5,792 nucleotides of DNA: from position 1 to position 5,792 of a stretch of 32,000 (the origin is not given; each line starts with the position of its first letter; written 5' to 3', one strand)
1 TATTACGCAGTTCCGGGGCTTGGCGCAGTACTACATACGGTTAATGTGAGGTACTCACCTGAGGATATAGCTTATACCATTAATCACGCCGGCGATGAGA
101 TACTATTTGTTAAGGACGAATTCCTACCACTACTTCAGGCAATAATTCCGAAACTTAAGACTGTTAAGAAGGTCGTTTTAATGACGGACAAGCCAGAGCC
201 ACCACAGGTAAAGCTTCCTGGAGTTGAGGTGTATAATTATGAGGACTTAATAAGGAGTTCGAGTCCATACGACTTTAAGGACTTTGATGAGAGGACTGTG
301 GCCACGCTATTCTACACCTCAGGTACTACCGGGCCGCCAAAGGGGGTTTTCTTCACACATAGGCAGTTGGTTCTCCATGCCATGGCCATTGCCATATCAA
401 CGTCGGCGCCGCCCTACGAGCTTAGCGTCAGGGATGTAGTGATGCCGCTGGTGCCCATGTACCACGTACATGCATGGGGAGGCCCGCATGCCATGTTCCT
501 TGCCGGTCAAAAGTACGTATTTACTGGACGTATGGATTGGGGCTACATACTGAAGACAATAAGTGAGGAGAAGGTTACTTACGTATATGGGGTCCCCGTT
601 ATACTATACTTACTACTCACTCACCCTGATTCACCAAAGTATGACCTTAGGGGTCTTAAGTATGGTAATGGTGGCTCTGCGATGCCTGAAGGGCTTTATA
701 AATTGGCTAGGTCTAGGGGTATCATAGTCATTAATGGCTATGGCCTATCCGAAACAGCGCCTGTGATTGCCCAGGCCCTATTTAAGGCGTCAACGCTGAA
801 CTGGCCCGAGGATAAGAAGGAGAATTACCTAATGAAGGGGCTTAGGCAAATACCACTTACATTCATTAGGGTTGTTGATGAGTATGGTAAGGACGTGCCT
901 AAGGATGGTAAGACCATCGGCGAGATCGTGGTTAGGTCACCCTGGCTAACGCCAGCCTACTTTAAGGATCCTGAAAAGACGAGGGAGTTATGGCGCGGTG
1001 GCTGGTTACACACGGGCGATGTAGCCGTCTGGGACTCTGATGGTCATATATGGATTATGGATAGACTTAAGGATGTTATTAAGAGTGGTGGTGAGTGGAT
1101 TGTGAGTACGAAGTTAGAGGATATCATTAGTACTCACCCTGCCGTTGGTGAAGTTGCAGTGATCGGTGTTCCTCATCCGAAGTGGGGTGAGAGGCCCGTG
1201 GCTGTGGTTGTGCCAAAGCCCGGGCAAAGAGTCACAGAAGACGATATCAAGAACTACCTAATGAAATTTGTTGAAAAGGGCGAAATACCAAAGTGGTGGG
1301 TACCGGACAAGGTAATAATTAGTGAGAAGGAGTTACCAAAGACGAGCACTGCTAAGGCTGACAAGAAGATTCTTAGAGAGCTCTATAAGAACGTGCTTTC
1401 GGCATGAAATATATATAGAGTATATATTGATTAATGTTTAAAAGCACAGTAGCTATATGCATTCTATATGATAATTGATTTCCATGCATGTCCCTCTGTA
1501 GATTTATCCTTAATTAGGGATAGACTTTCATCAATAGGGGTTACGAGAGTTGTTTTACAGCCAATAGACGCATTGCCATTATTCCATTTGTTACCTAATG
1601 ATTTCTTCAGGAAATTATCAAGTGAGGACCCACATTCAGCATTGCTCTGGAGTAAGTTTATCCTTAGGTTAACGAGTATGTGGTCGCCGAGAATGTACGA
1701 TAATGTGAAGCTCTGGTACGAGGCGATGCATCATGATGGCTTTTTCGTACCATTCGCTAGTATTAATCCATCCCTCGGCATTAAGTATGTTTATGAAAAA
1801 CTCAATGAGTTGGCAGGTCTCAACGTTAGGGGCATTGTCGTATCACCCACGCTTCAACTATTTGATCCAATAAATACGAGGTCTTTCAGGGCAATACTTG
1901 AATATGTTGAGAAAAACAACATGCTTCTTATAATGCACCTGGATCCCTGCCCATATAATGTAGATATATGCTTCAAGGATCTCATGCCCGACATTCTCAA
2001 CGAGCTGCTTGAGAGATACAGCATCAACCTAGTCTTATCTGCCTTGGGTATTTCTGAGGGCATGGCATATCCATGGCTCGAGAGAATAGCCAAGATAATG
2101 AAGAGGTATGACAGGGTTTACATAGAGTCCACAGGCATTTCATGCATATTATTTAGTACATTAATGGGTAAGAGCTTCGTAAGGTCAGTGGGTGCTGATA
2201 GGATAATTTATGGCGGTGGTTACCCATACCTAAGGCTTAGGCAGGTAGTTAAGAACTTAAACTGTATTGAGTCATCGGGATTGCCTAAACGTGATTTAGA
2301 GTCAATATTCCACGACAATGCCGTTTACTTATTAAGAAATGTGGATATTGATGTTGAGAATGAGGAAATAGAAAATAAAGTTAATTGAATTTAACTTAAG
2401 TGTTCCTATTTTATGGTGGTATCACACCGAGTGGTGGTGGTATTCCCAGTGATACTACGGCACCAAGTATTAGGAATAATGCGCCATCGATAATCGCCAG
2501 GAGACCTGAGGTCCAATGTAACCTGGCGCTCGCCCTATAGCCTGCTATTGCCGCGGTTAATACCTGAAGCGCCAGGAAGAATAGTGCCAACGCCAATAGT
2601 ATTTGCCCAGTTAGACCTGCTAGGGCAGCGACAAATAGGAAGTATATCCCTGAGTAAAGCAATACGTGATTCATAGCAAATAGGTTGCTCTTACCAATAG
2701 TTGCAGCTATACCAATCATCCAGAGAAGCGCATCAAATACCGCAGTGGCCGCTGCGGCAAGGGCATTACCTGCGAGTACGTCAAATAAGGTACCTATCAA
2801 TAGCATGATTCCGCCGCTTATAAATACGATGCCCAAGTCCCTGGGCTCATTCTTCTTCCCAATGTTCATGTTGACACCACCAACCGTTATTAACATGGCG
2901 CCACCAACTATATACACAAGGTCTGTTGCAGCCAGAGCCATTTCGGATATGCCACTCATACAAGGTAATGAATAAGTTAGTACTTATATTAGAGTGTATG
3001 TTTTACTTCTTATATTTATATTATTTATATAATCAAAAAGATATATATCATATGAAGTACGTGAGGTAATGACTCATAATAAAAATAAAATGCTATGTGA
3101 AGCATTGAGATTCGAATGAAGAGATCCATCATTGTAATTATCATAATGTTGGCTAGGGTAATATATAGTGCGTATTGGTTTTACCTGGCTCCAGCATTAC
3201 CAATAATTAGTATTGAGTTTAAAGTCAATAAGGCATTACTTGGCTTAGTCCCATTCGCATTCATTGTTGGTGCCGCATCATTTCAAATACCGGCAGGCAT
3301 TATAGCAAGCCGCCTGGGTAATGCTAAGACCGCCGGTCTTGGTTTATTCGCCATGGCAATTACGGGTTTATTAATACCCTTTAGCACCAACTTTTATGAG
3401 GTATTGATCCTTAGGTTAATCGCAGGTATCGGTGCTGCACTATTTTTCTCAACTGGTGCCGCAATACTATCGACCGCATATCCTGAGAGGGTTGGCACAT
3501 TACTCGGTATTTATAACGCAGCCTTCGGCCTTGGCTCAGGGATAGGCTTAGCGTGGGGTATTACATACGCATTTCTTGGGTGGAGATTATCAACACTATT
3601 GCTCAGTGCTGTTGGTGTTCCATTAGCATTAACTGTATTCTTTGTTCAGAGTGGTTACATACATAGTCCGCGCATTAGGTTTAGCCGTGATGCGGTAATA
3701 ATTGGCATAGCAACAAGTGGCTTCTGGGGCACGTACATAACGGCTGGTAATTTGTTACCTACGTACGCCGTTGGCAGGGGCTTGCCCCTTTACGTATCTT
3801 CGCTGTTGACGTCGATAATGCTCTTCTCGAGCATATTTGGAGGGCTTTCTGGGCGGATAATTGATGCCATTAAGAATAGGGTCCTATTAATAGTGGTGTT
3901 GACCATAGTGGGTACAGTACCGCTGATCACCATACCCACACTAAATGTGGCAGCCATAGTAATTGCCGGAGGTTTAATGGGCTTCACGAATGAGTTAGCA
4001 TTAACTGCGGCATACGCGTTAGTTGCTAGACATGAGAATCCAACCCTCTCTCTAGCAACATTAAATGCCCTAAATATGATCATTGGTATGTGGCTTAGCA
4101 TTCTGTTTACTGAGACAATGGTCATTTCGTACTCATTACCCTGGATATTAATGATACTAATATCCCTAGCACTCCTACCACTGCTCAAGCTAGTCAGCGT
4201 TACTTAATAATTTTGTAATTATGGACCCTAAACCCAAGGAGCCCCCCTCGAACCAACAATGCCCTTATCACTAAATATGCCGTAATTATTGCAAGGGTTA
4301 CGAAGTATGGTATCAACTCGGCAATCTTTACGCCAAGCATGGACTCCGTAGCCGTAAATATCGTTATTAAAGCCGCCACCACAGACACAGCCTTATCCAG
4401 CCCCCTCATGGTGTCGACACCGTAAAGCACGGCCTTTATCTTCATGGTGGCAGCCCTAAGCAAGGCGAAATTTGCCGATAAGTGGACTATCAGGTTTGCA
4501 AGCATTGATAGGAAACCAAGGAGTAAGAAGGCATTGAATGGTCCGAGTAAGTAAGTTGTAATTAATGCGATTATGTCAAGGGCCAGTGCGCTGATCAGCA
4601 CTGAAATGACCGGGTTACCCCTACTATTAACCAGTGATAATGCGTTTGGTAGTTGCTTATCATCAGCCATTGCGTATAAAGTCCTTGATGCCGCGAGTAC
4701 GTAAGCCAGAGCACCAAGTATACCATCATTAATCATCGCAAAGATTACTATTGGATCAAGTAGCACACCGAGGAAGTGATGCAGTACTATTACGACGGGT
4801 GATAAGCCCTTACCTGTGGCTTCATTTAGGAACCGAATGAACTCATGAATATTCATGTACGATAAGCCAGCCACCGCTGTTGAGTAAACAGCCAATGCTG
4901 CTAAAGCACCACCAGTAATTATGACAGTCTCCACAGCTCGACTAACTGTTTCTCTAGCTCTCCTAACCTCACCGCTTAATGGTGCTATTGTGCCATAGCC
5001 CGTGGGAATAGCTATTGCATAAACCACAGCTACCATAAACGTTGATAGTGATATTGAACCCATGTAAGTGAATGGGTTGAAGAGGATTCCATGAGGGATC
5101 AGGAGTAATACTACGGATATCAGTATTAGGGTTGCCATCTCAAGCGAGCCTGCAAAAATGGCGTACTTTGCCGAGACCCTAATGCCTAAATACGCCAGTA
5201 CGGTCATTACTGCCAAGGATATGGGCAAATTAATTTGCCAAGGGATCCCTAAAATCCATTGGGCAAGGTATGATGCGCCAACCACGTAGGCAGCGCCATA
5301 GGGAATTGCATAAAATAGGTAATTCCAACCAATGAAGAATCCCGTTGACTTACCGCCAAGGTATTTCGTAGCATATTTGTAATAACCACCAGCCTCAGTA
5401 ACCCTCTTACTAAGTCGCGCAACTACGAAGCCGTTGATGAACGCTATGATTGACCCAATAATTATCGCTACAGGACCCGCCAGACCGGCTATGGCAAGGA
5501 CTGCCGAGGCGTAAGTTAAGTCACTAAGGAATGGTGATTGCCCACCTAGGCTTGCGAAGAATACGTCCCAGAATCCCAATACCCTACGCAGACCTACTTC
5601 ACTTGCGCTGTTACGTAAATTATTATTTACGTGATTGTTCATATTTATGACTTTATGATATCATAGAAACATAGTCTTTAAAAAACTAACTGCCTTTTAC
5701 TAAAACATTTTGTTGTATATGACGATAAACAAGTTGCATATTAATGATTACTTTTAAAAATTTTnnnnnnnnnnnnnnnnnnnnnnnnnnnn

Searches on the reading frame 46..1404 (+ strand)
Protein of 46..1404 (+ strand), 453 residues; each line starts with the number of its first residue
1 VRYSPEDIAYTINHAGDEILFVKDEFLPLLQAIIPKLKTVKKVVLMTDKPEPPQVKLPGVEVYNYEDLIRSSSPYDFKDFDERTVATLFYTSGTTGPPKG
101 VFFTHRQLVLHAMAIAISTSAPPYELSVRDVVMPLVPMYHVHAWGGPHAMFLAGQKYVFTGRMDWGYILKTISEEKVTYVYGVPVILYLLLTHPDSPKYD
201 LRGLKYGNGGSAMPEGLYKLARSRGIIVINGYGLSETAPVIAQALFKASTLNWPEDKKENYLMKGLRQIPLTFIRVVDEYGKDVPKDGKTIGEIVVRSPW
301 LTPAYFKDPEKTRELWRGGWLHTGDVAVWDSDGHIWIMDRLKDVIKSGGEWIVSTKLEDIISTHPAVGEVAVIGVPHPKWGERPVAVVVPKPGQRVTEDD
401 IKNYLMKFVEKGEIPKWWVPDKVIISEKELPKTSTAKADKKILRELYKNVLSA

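Call 41: search_protein_families(library=pfam, proteins=[window:46-1404:+], max_evalue=0.001)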
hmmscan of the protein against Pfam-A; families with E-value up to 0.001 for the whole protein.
window:46-1404:+ (453 aa): 2 families
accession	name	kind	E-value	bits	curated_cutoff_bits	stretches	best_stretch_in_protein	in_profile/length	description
PF00501.34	AMP-binding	-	6.9e-50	170.4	29.9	1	2-306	79-384/384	AMP-binding enzyme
PF13193.12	AMP-binding_C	-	8.1e-22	78.4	24.5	1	356-437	1-76/76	AMP-binding enzyme C-terminal domain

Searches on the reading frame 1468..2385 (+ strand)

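Call 41: search_protein_families(library=pfam, proteins=[window:1468-2385:+], max_evalue=0.001)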
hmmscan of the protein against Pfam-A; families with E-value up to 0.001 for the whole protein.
window:1468-2385:+ (306 aa): 1 family
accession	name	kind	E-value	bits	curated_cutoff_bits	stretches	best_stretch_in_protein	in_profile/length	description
PF04909.20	Amidohydro_2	-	8.5e-16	59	26.4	1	85-290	72-288/289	Amidohydrolase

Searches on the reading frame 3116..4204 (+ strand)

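Call 41: search_protein_families(library=pfam, proteins=[window:3116-4204:+], max_evalue=0.001)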
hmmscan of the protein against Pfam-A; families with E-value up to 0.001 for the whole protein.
window:3116-4204:+ (363 aa): 1 family
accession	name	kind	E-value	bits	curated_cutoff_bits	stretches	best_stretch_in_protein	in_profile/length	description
PF07690.21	MFS_1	-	6.4e-31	108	33.4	1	11-324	2-339/347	Major Facilitator Superfamily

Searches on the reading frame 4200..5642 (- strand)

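Call 41: search_protein_families(library=pfam, proteins=[window:4200-5642:-], max_evalue=0.001)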
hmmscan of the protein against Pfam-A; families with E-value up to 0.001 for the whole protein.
window:4200-5642:- (480 aa): 2 families
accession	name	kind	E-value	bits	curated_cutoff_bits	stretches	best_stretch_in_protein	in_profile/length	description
PF00324.27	AA_permease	-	9.2e-30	104.2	24.6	1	27-440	2-428/470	Amino acid permease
PF13520.12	AA_permease_2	-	3e-15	56.5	27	1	22-431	1-401/427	Amino acid permease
